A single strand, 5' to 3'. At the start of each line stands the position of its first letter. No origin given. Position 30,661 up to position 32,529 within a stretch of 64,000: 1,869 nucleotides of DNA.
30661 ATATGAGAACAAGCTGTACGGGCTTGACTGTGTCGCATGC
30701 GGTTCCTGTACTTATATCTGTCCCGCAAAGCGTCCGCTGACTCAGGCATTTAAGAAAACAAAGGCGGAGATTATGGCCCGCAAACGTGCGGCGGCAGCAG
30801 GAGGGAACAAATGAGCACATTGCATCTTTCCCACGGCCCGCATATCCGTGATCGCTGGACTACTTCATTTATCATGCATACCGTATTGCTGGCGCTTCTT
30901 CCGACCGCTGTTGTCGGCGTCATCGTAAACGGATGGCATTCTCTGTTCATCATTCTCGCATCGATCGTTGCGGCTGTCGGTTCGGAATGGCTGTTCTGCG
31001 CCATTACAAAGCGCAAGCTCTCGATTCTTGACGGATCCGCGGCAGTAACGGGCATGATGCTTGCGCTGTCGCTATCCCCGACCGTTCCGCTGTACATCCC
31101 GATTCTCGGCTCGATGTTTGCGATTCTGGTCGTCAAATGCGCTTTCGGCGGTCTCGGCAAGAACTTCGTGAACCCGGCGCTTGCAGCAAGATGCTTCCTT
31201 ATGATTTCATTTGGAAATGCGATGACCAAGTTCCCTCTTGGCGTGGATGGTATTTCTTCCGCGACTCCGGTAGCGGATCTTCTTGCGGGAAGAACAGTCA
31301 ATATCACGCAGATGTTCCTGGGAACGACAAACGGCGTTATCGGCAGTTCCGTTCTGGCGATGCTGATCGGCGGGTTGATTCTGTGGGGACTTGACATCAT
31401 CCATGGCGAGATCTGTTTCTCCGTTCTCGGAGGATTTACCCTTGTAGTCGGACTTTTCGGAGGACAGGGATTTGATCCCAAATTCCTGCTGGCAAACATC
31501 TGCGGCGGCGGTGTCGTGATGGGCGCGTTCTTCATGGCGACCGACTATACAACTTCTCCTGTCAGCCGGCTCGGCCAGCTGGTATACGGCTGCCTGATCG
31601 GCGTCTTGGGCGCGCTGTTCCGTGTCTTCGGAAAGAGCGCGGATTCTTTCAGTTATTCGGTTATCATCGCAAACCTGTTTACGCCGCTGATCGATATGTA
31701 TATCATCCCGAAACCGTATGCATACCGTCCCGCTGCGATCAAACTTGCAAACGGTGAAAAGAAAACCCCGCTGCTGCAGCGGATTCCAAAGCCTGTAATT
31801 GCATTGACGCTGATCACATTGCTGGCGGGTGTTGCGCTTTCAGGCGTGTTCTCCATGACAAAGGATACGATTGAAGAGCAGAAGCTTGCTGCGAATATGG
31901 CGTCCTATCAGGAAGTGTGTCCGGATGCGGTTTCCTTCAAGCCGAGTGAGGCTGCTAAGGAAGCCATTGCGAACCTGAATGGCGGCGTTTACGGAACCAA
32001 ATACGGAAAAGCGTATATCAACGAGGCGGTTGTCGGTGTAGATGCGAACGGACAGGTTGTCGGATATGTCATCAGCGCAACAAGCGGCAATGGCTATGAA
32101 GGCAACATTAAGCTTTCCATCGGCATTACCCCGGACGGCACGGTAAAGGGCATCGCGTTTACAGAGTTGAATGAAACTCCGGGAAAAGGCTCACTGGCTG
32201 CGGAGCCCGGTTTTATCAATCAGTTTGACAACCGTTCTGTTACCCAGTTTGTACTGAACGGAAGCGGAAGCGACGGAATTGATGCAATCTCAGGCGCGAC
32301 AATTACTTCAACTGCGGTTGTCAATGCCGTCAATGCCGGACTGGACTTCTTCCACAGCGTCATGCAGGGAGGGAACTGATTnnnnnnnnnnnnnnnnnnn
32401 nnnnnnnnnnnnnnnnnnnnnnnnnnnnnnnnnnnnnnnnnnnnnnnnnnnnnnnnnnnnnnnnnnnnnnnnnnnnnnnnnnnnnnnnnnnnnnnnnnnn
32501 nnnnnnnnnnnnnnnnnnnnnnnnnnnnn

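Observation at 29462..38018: rnfC-DG-E-A-B directly followed by nrfA and resB/ccsA, with no NrfH: possible Rnf-linked nitrite ammonification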

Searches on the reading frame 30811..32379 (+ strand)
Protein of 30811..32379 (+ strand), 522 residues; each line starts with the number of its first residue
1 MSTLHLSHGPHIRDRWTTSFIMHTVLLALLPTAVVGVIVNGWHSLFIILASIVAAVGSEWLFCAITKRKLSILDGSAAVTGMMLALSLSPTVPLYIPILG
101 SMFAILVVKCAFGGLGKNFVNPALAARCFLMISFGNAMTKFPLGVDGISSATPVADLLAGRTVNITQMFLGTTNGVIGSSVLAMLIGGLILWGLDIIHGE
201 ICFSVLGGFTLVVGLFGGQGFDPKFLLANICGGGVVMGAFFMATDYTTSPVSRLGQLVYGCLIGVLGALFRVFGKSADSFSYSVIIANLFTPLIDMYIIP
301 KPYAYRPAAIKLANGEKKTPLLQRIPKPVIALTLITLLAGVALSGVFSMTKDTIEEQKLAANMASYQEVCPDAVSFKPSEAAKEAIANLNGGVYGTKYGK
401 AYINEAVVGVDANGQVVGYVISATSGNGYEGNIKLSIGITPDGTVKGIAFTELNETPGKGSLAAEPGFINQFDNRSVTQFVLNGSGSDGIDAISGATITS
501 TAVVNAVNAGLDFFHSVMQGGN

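Call 3: search_protein_families(library=pfam, proteins=[window:30811-32379:+])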
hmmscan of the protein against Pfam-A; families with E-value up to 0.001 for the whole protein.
window:30811-32379:+ (522 aa): 2 families
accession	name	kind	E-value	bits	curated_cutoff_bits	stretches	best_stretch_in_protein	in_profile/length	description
PF03116.20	NQR2_RnfD_RnfE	-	6.8e-91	305.1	27.7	1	6-303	2-295/296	NQR2, RnfD, RnfE family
PF04205.19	FMN_bind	-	5.3e-18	65.9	22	1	428-511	1-76/77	FMN-binding domain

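Call 36: find_homologous_proteins(query=window:30811-32379:+, max_evalue=1e-10)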
Query window:30811-32379:+ (522 aa): 6855 proteins with E <= 1e-10 among 8000 candidates; the best 120 are listed.
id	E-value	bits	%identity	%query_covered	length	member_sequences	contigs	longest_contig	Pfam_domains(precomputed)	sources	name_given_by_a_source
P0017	0.0e+0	1131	99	100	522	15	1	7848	PF04205.20,PF03116.21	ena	-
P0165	2.0e-283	959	82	100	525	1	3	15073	PF04205.20,PF03116.21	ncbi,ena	-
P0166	1.8e-282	956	82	100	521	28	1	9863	PF04205.20,PF03116.21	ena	-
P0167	8.8e-279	944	82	100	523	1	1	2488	PF04205.20,PF03116.21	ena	-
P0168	1.3e-278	943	81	100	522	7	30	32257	PF04205.20,PF03116.21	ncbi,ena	-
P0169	6.9e-269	911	79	100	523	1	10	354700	PF04205.20,PF03116.21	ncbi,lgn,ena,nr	ncbi:MAG: RnfABCDGE type electron transport complex subunit D [Clostridia bacterium]|nr:RnfABCDGE ty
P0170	2.4e-267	906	79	100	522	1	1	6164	PF04205.20,PF03116.21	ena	-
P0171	2.1e-263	893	76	100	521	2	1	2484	PF04205.20,PF03116.21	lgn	-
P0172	1.2e-257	874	76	99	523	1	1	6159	PF04205.20,PF03116.21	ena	-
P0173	1.2e-255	867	75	100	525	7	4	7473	PF04205.20,PF03116.21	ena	-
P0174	8.0e-254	861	67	80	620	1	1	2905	PF04205.20,PF03116.21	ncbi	-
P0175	8.3e-253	858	75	100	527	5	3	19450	PF04205.20,PF03116.21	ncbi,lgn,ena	-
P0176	1.3e-251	854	75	99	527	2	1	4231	PF04205.20,PF03116.21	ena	-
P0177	2.0e-250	850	74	99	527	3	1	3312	PF04205.20,PF03116.21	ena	-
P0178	4.1e-250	849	75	100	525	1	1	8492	PF04205.20,PF03116.21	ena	-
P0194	1.2e-234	798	72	100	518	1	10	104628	PF04205.20,PF03116.21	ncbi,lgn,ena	-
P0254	5.7e-220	750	66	99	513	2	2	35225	PF04205.20,PF03116.21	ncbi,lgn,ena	-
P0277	2.6e-216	738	66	100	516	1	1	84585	PF04205.20,PF03116.21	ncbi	-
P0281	6.1e-216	736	65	100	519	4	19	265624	PF04205.20,PF03116.21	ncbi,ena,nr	ncbi:MAG: RnfABCDGE type electron transport complex subunit D [Clostridia bacterium]|nr:RnfABCDGE ty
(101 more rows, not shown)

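Call 37: find_encoding_contigs(protein=P0281, flank=10000, max_places=2)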
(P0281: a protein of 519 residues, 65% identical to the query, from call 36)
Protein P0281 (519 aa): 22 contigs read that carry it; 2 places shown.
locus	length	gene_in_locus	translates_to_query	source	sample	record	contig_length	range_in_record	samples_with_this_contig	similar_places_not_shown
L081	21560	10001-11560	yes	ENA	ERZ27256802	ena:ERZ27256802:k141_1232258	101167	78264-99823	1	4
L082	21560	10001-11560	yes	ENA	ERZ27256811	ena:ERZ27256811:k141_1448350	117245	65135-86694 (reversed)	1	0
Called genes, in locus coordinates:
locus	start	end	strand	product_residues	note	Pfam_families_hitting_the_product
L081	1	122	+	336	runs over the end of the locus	PF00356:LacI, PF00532:Peripla_BP_1, PF13407:Peripla_BP_4 (weak), PF13377:Peripla_BP_3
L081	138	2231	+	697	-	PF00933:Glyco_hydro_3, PF01915:Glyco_hydro_3_C, PF14310:Fn3-like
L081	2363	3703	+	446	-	PF01547:SBP_bac_1, PF13416:SBP_bac_8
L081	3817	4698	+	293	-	PF00528:BPD_transp_1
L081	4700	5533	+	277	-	PF00528:BPD_transp_1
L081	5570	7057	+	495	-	PF00370:FGGY_N, PF02782:FGGY_C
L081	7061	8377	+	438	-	PF27526:XylA2_C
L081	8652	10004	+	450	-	PF13375:RnfC_N, PF13187:Fer4_9 (faint), PF01512:Complex1_51K, PF10531:SLBB, PF12838:Fer4_7 (faint), PF13183:Fer4_8 (faint), PF13237:Fer4_10, PF14697:Fer4_21 (weak), +3 more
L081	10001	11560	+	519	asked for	PF03116:NQR2_RnfD_RnfE, PF04205:FMN_bind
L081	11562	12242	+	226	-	PF02508:Rnf-Nqr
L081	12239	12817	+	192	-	PF02508:Rnf-Nqr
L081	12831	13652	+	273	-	PF04060:FeS, PF12838:Fer4_7 (weak), PF13237:Fer4_10 (weak), PF14697:Fer4_21 (weak), PF00037:Fer4 (weak), PF12838:Fer4_7, PF13187:Fer4_9, PF00037:Fer4, +6 more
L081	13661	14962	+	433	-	PF02335:Cytochrom_C552, PF22113:Mtrc-MtrF_II-IV_dom (weak), PF14522:Cytochrome_C7 (faint)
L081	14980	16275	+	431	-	PF05140:ResB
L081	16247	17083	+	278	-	PF01578:Cytochrom_C_asm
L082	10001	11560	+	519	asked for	PF03116:NQR2_RnfD_RnfE, PF04205:FMN_bind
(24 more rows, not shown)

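Call 38: find_encoding_contigs(protein=P0194, flank=10000, max_places=2)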
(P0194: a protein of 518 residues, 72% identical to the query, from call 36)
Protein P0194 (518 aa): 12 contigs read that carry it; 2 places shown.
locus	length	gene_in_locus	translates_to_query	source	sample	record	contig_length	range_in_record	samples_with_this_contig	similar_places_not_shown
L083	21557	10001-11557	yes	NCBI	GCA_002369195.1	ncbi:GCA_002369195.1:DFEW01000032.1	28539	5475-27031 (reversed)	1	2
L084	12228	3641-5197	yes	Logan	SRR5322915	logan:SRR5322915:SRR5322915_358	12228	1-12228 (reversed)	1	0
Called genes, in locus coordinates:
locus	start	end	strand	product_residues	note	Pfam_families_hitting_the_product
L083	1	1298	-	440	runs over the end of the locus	PF00370:FGGY_N, PF02782:FGGY_C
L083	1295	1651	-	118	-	PF00702:Hydrolase, PF13419:HAD_2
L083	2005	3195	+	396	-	PF00248:Aldo_ket_red, PF13746:Fer4_18 (faint), PF13183:Fer4_8 (faint), PF13187:Fer4_9, PF13534:Fer4_17 (weak)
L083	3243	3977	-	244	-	PF10920:DUF2705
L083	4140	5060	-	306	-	PF00005:ABC_tran, PF13304:AAA_21 (weak)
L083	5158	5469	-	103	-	-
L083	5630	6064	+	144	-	PF22381:Staph_reg_Sar_Rot, PF01047:MarR, PF12802:MarR_2, PF13463:HTH_27, PF13601:HTH_34 (weak)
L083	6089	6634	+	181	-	PF00255:GSHPx, PF00578:AhpC-TSA (faint)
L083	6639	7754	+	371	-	PF01545:Cation_efflux, PF16916:ZT_dimer (faint)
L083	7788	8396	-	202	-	PF02586:SRAP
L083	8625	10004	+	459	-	PF13375:RnfC_N, PF01512:Complex1_51K, PF10531:SLBB, PF13183:Fer4_8 (faint), PF13534:Fer4_17 (faint), PF13237:Fer4_10 (weak), PF12838:Fer4_7 (weak), PF13187:Fer4_9 (weak), +4 more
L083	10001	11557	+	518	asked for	PF03116:NQR2_RnfD_RnfE, PF04205:FMN_bind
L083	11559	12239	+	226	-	PF02508:Rnf-Nqr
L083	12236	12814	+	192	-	PF02508:Rnf-Nqr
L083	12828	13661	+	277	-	PF04060:FeS, PF12838:Fer4_7, PF13187:Fer4_9 (weak), PF14697:Fer4_21 (weak), PF25160:LdpA_Fe-S-bd (weak), PF00037:Fer4, PF12837:Fer4_6 (weak), PF13237:Fer4_10 (weak), +5 more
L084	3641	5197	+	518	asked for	PF03116:NQR2_RnfD_RnfE, PF04205:FMN_bind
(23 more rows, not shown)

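Call 41: search_solved_structures(query=window:30811-32379:+, show_alignments=3)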
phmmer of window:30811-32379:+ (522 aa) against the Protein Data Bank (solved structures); distinct sequences matched with E-value up to 0.001: 15.
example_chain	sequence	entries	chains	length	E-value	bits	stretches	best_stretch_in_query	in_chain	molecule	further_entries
7zc6_D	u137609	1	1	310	1.7e-63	218.5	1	6-303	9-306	RnfD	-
9eri_D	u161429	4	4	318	3.9e-53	184.3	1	4-303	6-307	Na(+)-translocating ferredoxin:NAD(+) oxidoreductase complex subunit D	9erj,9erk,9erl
8ahx_D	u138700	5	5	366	3.3e-40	141.6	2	1-153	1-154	Ion-translocating oxidoreductase complex subunit D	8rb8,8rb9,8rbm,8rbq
9lrr_B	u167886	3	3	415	1.2e-25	93.6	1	46-302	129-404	Na(+)-translocating NADH-quinone reductase subunit B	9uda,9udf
7xk3_B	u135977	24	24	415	1.8e-25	93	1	46-302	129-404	Na(+)-translocating NADH-quinone reductase subunit B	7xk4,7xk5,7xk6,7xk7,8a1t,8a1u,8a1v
9ud3_B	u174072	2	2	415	1.2e-24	90.3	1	46-302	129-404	Na(+)-translocating NADH-quinone reductase subunit B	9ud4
9eri_G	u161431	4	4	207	2.8e-20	75.9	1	330-516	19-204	Na(+)-translocating ferredoxin:NAD(+) oxidoreductase complex subunit G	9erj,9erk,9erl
7zc6_G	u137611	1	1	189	3.1e-15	59.3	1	331-521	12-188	RnfG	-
4u9s_C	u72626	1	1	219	6e-07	31.9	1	350-508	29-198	Na(+)-translocating NADH-quinone reductase subunit C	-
7xk3_C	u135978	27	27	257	6.1e-07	31.9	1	346-508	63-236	Na(+)-translocating NADH-quinone reductase subunit C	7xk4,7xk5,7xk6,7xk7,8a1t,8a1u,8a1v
9u5g_C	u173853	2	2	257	5.6e-06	28.7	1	346-508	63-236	Na(+)-translocating NADH-quinone reductase subunit C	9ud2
8rb9_G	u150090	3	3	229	1.6e-05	27.2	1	330-513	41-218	Ion-translocating oxidoreductase complex subunit G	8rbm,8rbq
8ahx_G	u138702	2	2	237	1.9e-05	27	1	330-513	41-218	Ion-translocating oxidoreductase complex subunit G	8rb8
4xa7_A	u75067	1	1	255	9.4e-05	24.7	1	403-505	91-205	Na(+)-translocating NADH-quinone reductase subunit C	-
3lwx_A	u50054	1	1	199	0.0005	22.3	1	389-505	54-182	NADH:ubiquinone oxidoreductase, Na translocating, C subunit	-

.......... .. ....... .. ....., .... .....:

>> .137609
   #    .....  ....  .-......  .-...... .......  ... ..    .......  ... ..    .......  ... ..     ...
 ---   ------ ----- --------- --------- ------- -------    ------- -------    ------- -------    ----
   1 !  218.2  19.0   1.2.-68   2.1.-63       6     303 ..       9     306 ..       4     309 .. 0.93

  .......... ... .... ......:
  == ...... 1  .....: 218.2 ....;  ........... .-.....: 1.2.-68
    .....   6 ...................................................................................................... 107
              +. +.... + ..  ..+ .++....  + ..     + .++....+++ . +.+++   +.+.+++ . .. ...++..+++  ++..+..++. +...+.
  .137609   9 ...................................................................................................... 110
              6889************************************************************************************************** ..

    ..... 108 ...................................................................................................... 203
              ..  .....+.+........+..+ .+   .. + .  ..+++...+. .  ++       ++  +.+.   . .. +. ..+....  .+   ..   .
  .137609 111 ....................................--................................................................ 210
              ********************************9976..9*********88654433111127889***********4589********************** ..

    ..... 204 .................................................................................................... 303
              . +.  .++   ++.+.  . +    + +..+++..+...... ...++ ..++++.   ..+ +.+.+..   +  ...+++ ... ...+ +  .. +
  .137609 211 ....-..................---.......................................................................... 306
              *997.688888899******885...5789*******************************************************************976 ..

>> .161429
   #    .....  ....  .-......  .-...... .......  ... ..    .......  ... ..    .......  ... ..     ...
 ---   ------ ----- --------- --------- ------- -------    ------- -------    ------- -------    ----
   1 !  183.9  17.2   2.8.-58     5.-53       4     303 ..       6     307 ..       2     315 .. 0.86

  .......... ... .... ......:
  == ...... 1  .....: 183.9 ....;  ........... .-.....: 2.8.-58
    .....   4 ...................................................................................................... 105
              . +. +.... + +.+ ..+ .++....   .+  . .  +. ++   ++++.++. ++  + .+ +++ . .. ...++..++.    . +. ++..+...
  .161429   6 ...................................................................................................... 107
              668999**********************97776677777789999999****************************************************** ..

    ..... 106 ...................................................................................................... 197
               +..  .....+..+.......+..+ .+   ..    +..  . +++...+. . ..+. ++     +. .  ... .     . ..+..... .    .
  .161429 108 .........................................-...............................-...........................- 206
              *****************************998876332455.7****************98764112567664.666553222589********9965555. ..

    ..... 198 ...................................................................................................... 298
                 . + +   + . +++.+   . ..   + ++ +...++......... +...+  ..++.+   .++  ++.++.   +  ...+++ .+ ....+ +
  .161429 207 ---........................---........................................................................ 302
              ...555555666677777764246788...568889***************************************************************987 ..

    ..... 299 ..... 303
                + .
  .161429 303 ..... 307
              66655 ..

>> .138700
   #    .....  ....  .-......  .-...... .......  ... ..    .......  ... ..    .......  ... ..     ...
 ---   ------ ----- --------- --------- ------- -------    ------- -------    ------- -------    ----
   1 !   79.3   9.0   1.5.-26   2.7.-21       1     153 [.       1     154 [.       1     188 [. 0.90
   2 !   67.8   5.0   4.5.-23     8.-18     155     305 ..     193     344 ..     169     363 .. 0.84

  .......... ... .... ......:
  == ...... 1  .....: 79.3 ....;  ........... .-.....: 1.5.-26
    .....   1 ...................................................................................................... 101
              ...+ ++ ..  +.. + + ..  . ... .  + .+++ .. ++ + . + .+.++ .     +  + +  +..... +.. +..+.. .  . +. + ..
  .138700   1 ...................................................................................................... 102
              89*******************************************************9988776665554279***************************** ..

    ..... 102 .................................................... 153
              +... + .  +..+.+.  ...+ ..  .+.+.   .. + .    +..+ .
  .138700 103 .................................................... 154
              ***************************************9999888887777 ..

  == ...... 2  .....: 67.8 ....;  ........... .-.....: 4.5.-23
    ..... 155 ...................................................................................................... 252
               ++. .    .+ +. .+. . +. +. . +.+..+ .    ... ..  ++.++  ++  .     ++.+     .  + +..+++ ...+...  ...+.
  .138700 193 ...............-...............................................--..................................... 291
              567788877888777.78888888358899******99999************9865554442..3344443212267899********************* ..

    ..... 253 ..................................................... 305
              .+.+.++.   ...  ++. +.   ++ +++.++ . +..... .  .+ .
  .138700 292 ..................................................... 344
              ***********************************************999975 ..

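Call 65: find_encoding_contigs(protein=P0277, flank=10000, max_places=1)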
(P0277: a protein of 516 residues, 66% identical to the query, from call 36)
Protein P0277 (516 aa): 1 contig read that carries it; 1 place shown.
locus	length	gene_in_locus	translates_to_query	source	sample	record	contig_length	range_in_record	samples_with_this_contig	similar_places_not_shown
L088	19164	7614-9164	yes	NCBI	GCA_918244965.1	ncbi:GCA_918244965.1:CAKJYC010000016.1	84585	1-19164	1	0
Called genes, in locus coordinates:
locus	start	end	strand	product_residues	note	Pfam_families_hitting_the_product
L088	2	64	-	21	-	?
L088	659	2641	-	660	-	PF01336:tRNA_anti-codon, PF00152:tRNA-synt_2, PF01409:tRNA-synt_2d (faint), PF01588:tRNA_bind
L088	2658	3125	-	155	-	PF03449:GreA_GreB_N, PF01272:GreA_GreB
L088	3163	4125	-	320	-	PF01207:Dus, PF01180:DHO_dh (faint)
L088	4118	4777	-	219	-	-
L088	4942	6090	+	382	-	PF00248:Aldo_ket_red, PF13746:Fer4_18 (faint), PF13237:Fer4_10 (faint), PF13187:Fer4_9 (weak), PF13534:Fer4_17 (faint)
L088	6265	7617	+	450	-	PF13375:RnfC_N, PF01512:Complex1_51K, PF10531:SLBB, PF13183:Fer4_8 (faint), PF13534:Fer4_17 (faint), PF13237:Fer4_10, PF12838:Fer4_7 (weak), PF13187:Fer4_9 (weak), +5 more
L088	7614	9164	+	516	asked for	PF03116:NQR2_RnfD_RnfE, PF04205:FMN_bind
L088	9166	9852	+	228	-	PF02508:Rnf-Nqr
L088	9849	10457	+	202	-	PF02508:Rnf-Nqr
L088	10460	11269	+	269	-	PF04060:FeS, PF12838:Fer4_7, PF13187:Fer4_9 (weak), PF13237:Fer4_10 (weak), PF14697:Fer4_21 (weak), PF00037:Fer4 (weak), PF12837:Fer4_6 (weak), PF14697:Fer4_21 (weak), +6 more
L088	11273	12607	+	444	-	PF02335:Cytochrom_C552, PF22113:Mtrc-MtrF_II-IV_dom (faint), PF14522:Cytochrome_C7 (faint)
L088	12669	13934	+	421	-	PF05140:ResB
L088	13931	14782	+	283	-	PF01578:Cytochrom_C_asm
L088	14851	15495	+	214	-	-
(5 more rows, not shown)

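Call 66: find_encoding_contigs(protein=P0254, flank=10000, max_places=1)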
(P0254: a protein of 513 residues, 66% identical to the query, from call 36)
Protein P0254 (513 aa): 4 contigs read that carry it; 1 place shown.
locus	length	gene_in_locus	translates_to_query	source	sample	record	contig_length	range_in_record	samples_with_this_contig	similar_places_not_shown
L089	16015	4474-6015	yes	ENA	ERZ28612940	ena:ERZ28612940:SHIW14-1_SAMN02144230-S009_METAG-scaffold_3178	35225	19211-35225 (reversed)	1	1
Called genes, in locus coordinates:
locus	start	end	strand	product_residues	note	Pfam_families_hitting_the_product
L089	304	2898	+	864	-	PF02861:Clp_N, PF05621:TniB (weak), PF00004:AAA, PF17871:AAA_lid_9, PF00004:AAA, PF07724:AAA_2, PF07728:AAA_5, PF10431:ClpB_D2-small, +10 more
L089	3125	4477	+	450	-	PF13375:RnfC_N, PF01512:Complex1_51K, PF13534:Fer4_17 (faint), PF10531:SLBB, PF12838:Fer4_7 (faint), PF13183:Fer4_8 (faint), PF13237:Fer4_10 (weak), PF14697:Fer4_21 (weak), +3 more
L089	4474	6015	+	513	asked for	PF03116:NQR2_RnfD_RnfE, PF04205:FMN_bind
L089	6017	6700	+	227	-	PF02508:Rnf-Nqr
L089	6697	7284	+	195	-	PF02508:Rnf-Nqr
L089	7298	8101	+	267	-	PF04060:FeS, PF13237:Fer4_10 (weak), PF14697:Fer4_21 (weak), PF12838:Fer4_7, PF13187:Fer4_9 (weak), PF25160:LdpA_Fe-S-bd (weak), PF00037:Fer4, PF13187:Fer4_9, +10 more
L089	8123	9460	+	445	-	PF02335:Cytochrom_C552, PF14537:Cytochrom_c3_2 (faint), PF22113:Mtrc-MtrF_II-IV_dom (faint), PF14522:Cytochrome_C7 (faint)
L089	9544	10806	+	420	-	PF05140:ResB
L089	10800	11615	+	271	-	PF01578:Cytochrom_C_asm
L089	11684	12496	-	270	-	PF00596:Aldolase_II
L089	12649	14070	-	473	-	PF02952:Fucose_iso_C (weak)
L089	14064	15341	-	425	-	PF00370:FGGY_N, PF02782:FGGY_C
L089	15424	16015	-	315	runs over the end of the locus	PF02311:AraC_binding, PF07883:Cupin_2 (weak), PF12833:HTH_18, PF00165:HTH_AraC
